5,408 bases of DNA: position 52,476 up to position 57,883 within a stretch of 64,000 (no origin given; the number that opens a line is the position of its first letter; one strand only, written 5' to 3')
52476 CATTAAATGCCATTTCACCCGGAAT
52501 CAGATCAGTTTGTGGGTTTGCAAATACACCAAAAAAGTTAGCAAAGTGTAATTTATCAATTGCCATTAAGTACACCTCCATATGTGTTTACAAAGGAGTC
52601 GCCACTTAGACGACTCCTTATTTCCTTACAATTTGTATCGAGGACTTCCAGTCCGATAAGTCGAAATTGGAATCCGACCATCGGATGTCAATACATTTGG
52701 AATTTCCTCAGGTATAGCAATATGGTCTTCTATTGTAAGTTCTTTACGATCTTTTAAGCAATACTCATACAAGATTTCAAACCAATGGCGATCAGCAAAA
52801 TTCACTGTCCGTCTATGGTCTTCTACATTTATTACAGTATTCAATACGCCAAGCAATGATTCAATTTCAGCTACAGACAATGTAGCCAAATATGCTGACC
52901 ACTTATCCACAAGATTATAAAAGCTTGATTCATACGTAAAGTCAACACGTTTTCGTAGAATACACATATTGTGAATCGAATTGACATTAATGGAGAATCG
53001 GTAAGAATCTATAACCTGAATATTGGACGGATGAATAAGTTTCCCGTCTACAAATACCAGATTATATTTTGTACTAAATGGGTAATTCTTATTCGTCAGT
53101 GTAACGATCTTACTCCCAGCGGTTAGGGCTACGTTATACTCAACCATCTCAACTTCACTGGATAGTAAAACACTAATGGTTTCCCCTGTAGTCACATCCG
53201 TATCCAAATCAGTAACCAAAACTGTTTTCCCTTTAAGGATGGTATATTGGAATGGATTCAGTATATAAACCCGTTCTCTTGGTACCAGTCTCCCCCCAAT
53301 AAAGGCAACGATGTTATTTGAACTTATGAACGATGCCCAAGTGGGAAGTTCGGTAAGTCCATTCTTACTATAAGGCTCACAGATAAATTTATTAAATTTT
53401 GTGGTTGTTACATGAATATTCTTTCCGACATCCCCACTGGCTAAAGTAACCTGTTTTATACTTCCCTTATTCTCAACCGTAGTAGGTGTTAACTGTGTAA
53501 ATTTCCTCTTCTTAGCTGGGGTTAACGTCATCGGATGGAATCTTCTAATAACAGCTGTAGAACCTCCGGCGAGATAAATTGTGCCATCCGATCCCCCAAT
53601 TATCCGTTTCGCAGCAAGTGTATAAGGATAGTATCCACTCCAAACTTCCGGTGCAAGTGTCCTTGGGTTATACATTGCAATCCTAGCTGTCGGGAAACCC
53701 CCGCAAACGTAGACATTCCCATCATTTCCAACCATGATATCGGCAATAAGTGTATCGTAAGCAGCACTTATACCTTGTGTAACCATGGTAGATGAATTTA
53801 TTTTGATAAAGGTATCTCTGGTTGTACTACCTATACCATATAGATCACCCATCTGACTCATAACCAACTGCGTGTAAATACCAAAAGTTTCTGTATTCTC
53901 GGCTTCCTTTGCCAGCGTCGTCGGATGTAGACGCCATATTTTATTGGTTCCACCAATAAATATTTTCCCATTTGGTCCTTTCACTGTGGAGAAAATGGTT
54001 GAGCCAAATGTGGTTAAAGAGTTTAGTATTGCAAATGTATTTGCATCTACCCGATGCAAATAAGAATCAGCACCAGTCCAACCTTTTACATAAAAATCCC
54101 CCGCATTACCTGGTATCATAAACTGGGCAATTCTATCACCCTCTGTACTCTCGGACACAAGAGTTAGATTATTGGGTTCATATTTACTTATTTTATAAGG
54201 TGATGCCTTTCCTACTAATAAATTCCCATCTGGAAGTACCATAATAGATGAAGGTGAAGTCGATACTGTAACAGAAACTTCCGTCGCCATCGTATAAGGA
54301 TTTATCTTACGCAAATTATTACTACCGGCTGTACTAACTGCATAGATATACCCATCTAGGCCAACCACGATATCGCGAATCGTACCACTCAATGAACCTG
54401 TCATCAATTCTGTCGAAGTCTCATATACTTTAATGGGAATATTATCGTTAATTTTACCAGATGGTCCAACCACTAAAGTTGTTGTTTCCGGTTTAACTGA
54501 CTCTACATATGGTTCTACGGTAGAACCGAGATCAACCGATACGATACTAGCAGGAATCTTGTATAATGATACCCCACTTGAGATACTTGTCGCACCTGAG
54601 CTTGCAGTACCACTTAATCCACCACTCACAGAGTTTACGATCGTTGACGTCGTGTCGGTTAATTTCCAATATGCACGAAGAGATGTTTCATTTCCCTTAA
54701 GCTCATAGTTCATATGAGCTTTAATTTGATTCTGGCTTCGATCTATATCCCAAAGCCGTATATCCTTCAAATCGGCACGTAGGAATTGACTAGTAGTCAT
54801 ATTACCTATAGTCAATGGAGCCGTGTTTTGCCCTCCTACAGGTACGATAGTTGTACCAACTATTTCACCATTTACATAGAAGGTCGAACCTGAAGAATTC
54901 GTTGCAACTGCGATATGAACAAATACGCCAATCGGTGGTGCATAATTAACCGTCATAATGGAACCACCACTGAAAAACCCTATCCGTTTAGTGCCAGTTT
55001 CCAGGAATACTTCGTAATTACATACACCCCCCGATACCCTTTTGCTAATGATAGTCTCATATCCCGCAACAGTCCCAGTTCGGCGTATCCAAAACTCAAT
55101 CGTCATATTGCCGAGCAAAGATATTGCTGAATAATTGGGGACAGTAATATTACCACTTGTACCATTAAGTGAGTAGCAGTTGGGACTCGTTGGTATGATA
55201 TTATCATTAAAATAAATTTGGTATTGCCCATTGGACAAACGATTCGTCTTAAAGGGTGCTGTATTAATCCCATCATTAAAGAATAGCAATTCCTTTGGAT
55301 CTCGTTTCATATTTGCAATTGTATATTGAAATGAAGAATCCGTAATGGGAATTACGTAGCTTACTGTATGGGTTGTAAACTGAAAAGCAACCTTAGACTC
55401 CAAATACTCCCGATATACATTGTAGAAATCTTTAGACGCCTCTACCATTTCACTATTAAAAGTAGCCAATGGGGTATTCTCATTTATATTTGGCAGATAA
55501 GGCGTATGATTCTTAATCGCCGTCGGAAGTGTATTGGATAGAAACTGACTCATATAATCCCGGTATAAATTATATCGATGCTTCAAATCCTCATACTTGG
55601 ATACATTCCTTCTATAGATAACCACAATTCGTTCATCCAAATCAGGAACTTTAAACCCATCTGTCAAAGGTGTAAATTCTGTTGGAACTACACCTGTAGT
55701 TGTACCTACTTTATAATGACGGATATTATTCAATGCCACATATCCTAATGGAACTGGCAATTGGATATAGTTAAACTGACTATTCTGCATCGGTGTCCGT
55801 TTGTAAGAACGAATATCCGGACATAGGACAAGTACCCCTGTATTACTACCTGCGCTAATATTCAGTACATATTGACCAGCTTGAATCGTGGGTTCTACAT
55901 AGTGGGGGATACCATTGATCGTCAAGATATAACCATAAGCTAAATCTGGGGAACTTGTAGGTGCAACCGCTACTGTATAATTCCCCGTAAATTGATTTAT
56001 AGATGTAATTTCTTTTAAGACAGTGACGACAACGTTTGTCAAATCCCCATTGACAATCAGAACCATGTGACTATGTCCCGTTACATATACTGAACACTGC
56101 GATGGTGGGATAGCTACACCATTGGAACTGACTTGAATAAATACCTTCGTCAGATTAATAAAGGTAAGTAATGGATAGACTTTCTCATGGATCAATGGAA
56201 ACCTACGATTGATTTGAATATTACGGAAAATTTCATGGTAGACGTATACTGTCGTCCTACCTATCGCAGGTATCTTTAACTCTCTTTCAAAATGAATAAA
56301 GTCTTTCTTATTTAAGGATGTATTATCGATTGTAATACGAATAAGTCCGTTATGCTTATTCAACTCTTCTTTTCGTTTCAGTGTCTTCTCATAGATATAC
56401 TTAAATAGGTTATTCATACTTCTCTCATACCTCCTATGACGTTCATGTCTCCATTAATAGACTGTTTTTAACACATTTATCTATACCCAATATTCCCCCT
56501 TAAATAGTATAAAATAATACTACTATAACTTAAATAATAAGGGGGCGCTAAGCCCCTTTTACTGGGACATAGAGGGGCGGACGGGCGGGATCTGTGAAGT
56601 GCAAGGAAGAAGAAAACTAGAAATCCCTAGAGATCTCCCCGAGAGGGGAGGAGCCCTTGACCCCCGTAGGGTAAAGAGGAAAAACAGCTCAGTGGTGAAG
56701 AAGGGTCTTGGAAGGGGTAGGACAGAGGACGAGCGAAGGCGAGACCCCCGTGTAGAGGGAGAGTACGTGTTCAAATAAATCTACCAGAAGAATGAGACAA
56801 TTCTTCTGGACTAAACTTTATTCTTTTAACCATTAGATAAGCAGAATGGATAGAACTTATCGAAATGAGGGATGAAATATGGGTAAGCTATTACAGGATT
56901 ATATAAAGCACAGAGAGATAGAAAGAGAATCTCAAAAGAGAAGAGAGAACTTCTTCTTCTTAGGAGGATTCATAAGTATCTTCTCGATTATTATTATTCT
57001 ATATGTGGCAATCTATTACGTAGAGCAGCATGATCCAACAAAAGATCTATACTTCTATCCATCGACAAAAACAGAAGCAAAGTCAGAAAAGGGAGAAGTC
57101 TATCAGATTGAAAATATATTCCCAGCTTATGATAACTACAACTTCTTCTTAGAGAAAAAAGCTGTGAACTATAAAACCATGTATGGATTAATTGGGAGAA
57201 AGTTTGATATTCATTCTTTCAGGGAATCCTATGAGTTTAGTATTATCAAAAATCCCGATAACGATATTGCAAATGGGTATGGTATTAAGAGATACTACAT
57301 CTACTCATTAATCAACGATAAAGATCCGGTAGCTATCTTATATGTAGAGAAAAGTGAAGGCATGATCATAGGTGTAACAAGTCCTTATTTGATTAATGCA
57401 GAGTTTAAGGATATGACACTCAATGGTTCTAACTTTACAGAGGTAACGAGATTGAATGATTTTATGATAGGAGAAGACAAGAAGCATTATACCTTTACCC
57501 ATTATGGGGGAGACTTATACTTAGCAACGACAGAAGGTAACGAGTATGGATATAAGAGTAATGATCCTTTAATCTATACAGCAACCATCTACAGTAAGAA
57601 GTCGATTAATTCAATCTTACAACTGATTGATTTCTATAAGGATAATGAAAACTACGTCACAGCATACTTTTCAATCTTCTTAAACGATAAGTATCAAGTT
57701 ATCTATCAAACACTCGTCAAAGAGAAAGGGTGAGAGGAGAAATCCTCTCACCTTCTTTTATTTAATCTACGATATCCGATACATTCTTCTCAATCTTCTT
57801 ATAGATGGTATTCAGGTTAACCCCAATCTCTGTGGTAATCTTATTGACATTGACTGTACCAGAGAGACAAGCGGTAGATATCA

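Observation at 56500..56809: Non-coding GC-rich island with hairpins and a canonical G-quadruplex beside an AT-rich tract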

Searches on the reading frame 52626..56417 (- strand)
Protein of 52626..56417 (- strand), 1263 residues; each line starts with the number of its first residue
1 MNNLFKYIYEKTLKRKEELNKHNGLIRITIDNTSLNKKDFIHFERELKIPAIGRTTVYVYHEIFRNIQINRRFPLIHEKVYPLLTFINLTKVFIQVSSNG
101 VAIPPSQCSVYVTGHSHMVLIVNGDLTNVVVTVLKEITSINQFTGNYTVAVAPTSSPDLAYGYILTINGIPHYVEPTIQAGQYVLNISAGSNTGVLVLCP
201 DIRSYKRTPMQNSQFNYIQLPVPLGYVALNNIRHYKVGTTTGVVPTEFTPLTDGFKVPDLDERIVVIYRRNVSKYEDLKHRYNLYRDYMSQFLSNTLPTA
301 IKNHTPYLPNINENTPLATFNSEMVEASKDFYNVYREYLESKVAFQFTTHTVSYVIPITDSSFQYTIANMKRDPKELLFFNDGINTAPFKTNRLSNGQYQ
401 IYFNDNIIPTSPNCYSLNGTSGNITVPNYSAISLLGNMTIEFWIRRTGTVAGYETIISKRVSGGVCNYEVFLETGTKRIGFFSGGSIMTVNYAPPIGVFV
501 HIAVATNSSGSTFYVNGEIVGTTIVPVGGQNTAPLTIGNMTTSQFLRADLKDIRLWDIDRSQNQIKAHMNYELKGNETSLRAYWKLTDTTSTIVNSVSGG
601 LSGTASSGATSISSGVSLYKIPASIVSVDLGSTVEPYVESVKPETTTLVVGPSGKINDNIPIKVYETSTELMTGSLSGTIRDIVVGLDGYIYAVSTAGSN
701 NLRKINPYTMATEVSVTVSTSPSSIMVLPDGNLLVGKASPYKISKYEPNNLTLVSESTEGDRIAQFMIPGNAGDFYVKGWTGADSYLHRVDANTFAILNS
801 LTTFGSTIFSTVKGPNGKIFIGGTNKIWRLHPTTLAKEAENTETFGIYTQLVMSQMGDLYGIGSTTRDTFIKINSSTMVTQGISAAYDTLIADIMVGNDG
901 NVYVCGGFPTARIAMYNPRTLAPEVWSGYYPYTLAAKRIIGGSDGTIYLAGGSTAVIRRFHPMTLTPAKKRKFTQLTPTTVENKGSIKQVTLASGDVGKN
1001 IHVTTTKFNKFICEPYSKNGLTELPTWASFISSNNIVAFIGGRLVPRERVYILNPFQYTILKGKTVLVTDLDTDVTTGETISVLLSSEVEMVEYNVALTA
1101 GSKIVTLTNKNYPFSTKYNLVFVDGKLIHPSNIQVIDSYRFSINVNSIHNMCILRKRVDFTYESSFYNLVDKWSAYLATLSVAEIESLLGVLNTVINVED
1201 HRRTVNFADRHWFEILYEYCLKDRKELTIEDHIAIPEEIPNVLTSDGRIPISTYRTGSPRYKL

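Call 10: search_protein_families(library=pfam, proteins=[window:52626-56417:-], max_evalue=0.01)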
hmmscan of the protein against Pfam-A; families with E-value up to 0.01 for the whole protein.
window:52626-56417:- (1263 aa): 2 families
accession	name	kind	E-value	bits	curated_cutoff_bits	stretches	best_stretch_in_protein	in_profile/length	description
PF13385.13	Laminin_G_3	-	1.1e-18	68.2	27.6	1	418-566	1-151/151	Concanavalin A-like lectin/glucanases superfamily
PF13964.12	Kelch_6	-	0.0024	18.3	25.3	0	944-965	11-38/50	Kelch motif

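Call 11: search_protein_families(library=phrogs, proteins=[window:52626-56417:-], max_evalue=0.01)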
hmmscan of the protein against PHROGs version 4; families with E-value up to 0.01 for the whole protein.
window:52626-56417:- (1263 aa): 0 families

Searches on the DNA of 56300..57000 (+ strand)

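Call 5: search_rna_families(source=window, start=56300, end=57000, threshold=evalue, max_evalue=10, show_alignments=3)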
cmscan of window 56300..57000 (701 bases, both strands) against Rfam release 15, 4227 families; matches with E-value up to 10: 12.
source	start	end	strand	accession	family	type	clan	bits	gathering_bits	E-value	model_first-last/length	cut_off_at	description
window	56314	56432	-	RF00348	snoR9_plant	Gene; snRNA; snoRNA; CD-box;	-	24.4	43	0.18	1-129/129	no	Small nucleolar RNA snoR9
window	56311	56374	-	RF02299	TtnuCD23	Gene; snRNA; snoRNA; CD-box;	-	17.9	70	9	1-72/72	no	Tetrahymena snoRNA TtnuCD23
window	56895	56964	-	RF00558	L20_leader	Cis-reg; leader;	-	16.9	58.7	1.5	1-127/127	no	Ribosomal protein L20 leader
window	56927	56947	-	RF01328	CRISPR-DR17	Gene; CRISPR;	CL00014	16.6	42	4.9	1-25/25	no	CRISPR RNA direct repeat element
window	56509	56631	-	RF02451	ncr1241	Gene; sRNA;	-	16.2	60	6.5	1-63/63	no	Bacillus sRNA ncr1241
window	56454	56562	+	RF00082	SraG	Gene; sRNA;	-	15.5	50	5.4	1-177/177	no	SraG RNA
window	56749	56833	+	RF03378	mir-7398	Gene; miRNA;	-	15.3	44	5.9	1-60/60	no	mir-7398 microRNA precursor family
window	56358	56416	-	RF02028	mir-1827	Gene; miRNA;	-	14.2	82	7.5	1-66/66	no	mir-1827 microRNA precursor family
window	56866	56936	+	RF00317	snoZ163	Gene; snRNA; snoRNA; CD-box;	-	13.5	39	9.6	8-85/90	no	Small nucleolar RNA Z163/Z177 family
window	56667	56728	+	RF01139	sR2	Gene; snRNA; snoRNA; CD-box;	-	12.7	42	3.7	1-57/57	no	Small nucleolar RNA sR2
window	56631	56678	+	RF01762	whalefall-1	Gene; sRNA;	-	11.4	37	8.8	1-56/56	no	Whalefall-1 RNA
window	56777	56857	-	RF02763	IsrM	Gene; sRNA;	-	10.1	376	2.5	1-329/329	no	IsrM sRNA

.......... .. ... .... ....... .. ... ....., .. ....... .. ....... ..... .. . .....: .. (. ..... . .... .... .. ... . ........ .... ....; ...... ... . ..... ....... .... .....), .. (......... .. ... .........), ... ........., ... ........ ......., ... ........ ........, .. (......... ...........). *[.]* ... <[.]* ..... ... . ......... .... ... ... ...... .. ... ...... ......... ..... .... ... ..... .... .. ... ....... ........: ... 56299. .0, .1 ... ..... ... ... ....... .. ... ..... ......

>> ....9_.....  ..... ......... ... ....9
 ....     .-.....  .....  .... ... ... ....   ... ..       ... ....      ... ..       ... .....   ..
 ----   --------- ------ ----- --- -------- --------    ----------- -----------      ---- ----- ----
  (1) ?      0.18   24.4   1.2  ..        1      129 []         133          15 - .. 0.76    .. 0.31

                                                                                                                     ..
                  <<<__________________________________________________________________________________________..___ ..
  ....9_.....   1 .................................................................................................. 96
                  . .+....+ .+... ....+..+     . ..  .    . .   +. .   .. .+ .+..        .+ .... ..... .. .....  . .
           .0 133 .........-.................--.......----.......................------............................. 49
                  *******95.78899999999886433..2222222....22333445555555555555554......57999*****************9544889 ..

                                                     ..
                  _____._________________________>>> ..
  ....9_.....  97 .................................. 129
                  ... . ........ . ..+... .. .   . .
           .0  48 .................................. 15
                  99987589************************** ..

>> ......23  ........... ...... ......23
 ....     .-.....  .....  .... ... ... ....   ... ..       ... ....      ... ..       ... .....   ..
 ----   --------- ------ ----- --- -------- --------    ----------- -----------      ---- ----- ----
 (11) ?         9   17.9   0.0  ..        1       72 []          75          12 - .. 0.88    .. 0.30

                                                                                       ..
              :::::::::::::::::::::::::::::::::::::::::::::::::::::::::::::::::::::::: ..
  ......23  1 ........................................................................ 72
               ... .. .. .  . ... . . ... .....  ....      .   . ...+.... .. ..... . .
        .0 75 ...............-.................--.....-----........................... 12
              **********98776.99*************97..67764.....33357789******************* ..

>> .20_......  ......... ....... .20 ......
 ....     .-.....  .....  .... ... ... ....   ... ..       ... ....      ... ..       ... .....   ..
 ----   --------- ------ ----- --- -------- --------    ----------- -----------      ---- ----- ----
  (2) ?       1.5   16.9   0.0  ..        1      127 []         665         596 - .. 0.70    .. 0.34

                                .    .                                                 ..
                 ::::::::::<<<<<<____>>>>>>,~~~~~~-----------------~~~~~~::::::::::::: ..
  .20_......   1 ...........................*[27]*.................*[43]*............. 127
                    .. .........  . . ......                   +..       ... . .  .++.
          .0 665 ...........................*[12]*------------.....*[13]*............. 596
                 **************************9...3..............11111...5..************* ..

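Call 7: search_dna_similar(query=window:56400-56900:+, collection=phages, mode=distant, max_rows=40)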
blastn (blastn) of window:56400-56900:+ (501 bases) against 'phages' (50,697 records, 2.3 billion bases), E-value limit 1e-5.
No match.

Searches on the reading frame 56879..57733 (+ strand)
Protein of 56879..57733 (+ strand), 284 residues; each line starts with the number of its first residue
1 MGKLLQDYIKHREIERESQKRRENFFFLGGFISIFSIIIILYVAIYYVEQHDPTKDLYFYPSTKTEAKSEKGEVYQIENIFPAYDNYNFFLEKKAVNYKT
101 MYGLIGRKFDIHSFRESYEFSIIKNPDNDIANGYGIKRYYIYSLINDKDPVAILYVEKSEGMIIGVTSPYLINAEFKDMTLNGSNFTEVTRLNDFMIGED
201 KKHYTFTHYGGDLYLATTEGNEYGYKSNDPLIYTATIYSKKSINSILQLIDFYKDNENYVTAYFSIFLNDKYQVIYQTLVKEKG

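Call 10: search_protein_families(library=pfam, proteins=[window:56879-57733:+], max_evalue=0.01)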
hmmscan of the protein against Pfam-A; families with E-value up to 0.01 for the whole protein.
window:56879-57733:+ (284 aa): 1 family
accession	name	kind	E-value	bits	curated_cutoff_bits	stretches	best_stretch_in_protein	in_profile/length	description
PF06024.17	Orf78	-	0.0049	17.6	29.4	0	11-49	48-86/101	Orf78 (ac78)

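Call 11: search_protein_families(library=phrogs, proteins=[window:56879-57733:+], max_evalue=0.01)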
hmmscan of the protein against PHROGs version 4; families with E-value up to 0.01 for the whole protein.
window:56879-57733:+ (284 aa): 0 families

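Call 25: find_related_loci(query=window:56879-57733:+, collection=viral_contigs, flank=4000)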
Query window:56879-57733:+ (284 aa) in viral_contigs; peptide patterns used: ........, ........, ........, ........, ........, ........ (x = any residue, [..] = any of these).
2 stretches matched a pattern, but none encodes a relative of the query by tblastn (E <= 1e-3).
